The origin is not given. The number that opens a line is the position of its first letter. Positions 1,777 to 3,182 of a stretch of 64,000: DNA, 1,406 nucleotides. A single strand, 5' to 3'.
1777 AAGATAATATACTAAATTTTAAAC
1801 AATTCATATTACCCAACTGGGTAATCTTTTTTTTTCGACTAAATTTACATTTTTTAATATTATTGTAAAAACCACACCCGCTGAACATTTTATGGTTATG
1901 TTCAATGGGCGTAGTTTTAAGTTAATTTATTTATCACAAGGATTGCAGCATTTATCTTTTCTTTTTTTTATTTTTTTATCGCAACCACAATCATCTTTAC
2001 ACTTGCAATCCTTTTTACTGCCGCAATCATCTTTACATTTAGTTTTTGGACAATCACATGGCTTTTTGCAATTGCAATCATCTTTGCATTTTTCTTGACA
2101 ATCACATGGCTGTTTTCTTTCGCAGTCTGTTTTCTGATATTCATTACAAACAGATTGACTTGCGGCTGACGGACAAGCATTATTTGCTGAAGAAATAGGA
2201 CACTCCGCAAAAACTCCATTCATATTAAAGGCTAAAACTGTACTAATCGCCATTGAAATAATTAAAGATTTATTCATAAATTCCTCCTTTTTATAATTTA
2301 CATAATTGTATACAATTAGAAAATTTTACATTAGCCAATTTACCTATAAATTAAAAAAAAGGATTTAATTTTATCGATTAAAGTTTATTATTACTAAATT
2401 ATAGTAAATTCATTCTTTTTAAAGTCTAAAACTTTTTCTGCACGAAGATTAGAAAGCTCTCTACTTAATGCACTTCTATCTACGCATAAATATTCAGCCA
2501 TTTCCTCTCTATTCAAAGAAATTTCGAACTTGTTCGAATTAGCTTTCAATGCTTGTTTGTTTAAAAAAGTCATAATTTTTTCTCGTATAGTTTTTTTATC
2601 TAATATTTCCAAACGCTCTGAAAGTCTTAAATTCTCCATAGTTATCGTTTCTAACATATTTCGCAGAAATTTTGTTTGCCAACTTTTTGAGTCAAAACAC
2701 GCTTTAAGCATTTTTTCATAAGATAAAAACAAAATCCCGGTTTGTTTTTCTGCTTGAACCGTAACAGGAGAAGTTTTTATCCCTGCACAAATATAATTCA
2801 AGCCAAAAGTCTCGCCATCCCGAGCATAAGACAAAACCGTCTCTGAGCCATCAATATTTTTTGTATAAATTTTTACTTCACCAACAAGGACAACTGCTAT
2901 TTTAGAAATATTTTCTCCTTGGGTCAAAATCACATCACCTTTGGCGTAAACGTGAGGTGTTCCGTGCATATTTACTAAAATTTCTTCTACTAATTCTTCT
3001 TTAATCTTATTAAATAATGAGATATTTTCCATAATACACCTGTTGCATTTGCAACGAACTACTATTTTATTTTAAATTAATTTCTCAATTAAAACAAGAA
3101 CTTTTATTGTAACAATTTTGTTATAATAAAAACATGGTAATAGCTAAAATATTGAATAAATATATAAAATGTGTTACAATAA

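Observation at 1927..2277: Secreted 116-aa protein made almost entirely of Cys/Lys/Asp repeats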

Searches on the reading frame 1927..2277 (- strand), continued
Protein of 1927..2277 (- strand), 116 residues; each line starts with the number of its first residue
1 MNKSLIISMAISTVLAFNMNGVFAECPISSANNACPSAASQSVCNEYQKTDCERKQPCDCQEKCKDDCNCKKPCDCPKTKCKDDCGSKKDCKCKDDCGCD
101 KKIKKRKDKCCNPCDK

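Call 83: search_solved_structures(query=L015:4376-4645:+, max_evalue=0.001, show_alignments=3)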
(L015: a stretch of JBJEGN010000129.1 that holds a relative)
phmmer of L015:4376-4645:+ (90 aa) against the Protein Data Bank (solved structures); distinct sequences matched with E-value up to 0.001: 9.
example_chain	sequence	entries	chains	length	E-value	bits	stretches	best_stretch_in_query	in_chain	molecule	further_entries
4m1p_A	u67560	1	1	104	3.5e-16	62.6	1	5-77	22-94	Copper-sensitive operon repressor (CsoR)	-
2hh7_A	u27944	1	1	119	4e-13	52.9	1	5-75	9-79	Hypothetical protein CsoR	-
4adz_A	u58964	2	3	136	5e-12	49.4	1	2-89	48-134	CSOR | COPPER SENSITIVE OPERON REPRESSOR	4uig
7mq1_A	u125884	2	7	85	3.3e-09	40.4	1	8-72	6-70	Copper-sensing transcriptional repressor csoR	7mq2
7mq3_A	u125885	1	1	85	8.8e-09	39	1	8-72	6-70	Copper-sensing transcriptional repressor csoR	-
3aai_A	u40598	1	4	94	2.6e-08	37.5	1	5-75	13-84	Copper homeostasis operon regulatory protein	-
5fmn_A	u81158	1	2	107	3.4e-06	30.8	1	6-88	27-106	INRS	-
5lbm_A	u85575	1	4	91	0.00021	25.1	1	4-61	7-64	Transcriptional repressor FrmR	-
6ahx_A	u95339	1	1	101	0.00074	23.3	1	5-74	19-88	Putative cytosolic protein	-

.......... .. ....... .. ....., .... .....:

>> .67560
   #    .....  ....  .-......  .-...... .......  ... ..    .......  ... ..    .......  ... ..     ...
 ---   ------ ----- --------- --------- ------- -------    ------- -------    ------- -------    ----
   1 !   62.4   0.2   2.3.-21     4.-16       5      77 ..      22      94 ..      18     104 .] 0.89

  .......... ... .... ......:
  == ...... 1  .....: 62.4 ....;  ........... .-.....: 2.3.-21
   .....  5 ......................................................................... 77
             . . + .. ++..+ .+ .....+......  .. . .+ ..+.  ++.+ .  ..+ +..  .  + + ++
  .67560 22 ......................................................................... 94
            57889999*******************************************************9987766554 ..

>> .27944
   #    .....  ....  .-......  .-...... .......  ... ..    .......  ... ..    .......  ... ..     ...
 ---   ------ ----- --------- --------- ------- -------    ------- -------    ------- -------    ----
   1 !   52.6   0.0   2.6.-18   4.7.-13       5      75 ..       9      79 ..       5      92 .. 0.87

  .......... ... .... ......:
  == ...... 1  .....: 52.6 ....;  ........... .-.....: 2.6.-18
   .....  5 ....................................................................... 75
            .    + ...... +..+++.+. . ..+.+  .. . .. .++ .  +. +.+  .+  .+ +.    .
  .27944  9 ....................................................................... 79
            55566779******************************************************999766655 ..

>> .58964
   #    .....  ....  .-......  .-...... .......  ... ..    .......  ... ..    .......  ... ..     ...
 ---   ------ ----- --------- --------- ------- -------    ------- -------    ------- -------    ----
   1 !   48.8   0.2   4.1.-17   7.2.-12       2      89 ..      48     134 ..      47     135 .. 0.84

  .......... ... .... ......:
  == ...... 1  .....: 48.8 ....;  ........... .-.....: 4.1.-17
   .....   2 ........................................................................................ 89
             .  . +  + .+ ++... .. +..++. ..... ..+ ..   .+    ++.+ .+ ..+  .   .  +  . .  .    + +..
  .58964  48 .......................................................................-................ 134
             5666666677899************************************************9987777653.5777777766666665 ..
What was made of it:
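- The relative's sensor has the copper ligand set (call 83).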

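Call 84: search_protein_families(library=padloc, proteins=[window:1927-2277:-], max_evalue=0.01)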
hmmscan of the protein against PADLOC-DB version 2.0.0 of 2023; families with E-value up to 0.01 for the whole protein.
window:1927-2277:- (116 aa): 0 families

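Call 85: search_protein_families(library=phrogs, proteins=[window:1927-2277:-, P0005, L015:3951-4319:+], max_evalue=0.01)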
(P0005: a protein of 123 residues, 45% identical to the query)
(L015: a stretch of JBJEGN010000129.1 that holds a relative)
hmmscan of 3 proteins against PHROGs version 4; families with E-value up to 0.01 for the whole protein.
window:1927-2277:- (116 aa): 0 families

P0005 (123 aa): 0 families

L015:3951-4319:+ (122 aa): 0 families
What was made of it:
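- PADLOC and PHROGs gave no hit (calls 84, 85).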

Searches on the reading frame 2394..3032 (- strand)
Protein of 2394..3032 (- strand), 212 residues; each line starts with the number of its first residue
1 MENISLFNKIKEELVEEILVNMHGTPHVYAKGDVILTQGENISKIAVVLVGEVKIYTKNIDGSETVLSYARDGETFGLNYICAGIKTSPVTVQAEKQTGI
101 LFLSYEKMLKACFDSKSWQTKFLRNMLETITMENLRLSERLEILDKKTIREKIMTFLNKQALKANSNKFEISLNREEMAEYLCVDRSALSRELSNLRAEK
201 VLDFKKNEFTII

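Call 4: search_protein_families(library=pfam, proteins=[window:2394-3032:-], max_evalue=1)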
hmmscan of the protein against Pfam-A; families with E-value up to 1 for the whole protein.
window:2394-3032:- (212 aa): 5 families
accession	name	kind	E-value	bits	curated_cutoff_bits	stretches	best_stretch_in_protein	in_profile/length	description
PF00027.35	cNMP_binding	-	4.5e-14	52.6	27.5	1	28-112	3-86/89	Cyclic nucleotide-binding domain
PF13545.12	HTH_Crp_2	-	6.6e-08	32.8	27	1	152-211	2-61/70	Crp-like helix-turn-helix domain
PF03885.18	DUF327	-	0.062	13.7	25.8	1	105-211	26-128/143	Protein of unknown function (DUF327)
PF25194.1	DPC3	-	0.11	12.6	27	1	126-199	94-164/196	Diatom pyrenoid component 3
PF04166.17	PdxA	-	0.18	11.6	27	1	42-159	39-156/286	Pyridoxal phosphate biosynthetic protein PdxA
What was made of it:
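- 2394..3032 (-): Crp/Fnr-family regulator immediately upstream on the same strand; it has no FNR-type N-terminal Cys cluster. PF00027 (4.5e-14) and PF13545 (6.6e-8) (call 4).
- Checked: The gene lies 116 nt downstream of a Crp/Fnr-family gene on the same strand (2394-3032; PF00027 plus PF13545, call 4).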

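Call 6: search_protein_families(library=ncbifam, proteins=[window:2394-3032:-], max_evalue=1)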
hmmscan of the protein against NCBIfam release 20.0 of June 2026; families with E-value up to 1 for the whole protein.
window:2394-3032:- (212 aa): 12 families
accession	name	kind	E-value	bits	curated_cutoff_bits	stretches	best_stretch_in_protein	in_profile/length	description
NF050806.1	TransRegFixKCaul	equivalog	8.7e-11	41.5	300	1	12-202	11-194/215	transcriptional regulator FixK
NF008732.0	PRK11753.1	equivalog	1.4e-09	37.7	266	1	11-203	12-202/214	cAMP-activated global transcriptional regulator CRP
NF045989.1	TransRegFnrLRhodb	equivalog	1.8e-09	37.2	300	1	28-207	40-220/245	transcriptional regulator FnrL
NF041163.2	encap_f2b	equivalog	2e-09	37.1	400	1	4-124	76-195/450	family 2B encapsulin nanocompartment shell protein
NF008365.0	PRK11161.1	subfamily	3.6e-08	33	228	1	30-211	53-233/250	fumarate/nitrate reduction transcriptional regulator Fnr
NF006901.0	PRK09392.1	equivalog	1.8e-07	30.7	211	1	2-199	10-200/236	transcriptional activator FtrB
NF053664.1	TransRegPtrACyano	equivalog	3e-06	26.7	300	1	43-208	28-186/196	Crp/Fnr family transcriptional regulator PtrA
TIGR03896.1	cyc_nuc_ocin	subfamily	1.4e-05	24.6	161.05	1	21-110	158-246/317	bacteriocin-type transport-associated protein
NF010499.0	PRK13918.1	equivalog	0.015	14.8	274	1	29-81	17-68/205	CRP/FNR family transcriptional regulator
TIGR03697.1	NtcA_cyano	equivalog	0.023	14.4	244.95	1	32-211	1-182/193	global nitrogen regulator NtcA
NF058543.1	ActPatMycb56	equivalog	0.062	12.1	460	1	7-68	4-63/317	acetyltransferase Pat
NF053606.1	Sta1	subfamily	0.083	13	80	0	172-203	34-65/100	Sta1 family transcriptional regulator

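Call 84: search_protein_families(library=padloc, proteins=[window:2394-3032:-], max_evalue=0.01)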
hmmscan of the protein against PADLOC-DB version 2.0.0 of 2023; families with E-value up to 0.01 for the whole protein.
window:2394-3032:- (212 aa): 2 families
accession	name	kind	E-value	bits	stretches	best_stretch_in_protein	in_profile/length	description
PDLC04855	PDC-S05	-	0.0018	16.8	0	171-209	23-61/82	-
PDLC04883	PDC-S05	-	0.0071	14.5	0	163-203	19-59/87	-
